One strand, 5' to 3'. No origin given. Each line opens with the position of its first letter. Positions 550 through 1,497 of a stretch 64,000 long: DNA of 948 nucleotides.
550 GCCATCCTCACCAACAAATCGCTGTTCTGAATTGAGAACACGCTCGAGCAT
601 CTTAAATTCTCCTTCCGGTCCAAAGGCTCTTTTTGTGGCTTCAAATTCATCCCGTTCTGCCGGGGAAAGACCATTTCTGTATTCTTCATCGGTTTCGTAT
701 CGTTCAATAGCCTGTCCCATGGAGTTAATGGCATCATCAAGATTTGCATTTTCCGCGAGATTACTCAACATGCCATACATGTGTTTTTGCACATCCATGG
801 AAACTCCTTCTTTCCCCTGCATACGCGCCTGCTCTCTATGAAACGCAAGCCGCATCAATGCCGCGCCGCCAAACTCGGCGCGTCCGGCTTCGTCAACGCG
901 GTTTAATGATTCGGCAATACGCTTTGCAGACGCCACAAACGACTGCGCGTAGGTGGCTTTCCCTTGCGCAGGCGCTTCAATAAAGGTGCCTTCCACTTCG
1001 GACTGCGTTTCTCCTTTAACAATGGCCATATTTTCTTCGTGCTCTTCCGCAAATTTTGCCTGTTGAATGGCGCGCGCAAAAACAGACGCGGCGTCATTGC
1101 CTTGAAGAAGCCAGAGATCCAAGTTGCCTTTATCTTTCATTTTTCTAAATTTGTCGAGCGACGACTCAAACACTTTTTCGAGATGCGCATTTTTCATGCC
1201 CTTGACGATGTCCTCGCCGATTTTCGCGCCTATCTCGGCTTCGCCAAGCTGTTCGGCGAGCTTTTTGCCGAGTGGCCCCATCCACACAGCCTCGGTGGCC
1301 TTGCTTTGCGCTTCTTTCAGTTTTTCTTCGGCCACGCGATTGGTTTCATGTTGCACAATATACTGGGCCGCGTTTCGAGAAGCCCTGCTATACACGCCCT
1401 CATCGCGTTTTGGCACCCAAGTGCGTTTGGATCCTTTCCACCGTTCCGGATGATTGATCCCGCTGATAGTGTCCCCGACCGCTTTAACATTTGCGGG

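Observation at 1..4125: Unannotated CDS of more than 1375 aa: polytopic membrane domain fused to a long K/E-rich repeat tail, possibly VirB6/TrbL-like.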

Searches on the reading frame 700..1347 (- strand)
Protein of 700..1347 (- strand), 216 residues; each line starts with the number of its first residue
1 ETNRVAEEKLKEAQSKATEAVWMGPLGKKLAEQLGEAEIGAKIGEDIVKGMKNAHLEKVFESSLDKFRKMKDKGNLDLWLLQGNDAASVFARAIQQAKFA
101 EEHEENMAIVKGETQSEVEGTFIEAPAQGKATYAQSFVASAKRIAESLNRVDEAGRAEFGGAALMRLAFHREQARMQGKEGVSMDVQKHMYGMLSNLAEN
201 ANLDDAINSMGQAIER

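Call 83: search_solved_structures(query=A5, max_evalue=1)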
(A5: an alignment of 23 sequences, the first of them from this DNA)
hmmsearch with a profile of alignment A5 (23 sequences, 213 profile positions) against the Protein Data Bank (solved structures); distinct sequences matched with E-value up to 1: 0.

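Call 91: search_protein_representatives(alignment_id=A5)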
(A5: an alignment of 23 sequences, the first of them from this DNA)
Query: 23 sequences, 213 profile positions. Proteins with E-value up to 0.001 (for the whole library): 121; up to 1e-10: 101; up to 1e-30: 67. The best 121 are listed.
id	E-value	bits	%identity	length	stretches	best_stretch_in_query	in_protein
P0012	5.6e-67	242.0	-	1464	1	3-212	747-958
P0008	1.4e-65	237.5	-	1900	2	2-213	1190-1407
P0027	1.9e-63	230.5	-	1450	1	2-212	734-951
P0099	7.7e-63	228.5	-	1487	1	4-212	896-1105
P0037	1.4e-61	224.3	-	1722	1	2-212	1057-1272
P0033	1.9e-60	220.7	-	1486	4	5-213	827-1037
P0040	5.8e-60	219.1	-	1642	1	2-213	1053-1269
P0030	2.0e-59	217.3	-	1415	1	2-213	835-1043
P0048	3.5e-59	216.5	-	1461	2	3-212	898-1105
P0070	2.4e-56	207.2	-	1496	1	2-213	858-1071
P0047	5.8e-56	206.0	-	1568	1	2-212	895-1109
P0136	1.8e-55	204.4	-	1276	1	7-212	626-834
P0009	2.4e-55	204.0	-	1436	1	6-213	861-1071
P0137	9.8e-55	202.0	-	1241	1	1-210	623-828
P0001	1.4e-54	201.5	-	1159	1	3-213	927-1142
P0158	4.4e-38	147.6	-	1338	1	4-210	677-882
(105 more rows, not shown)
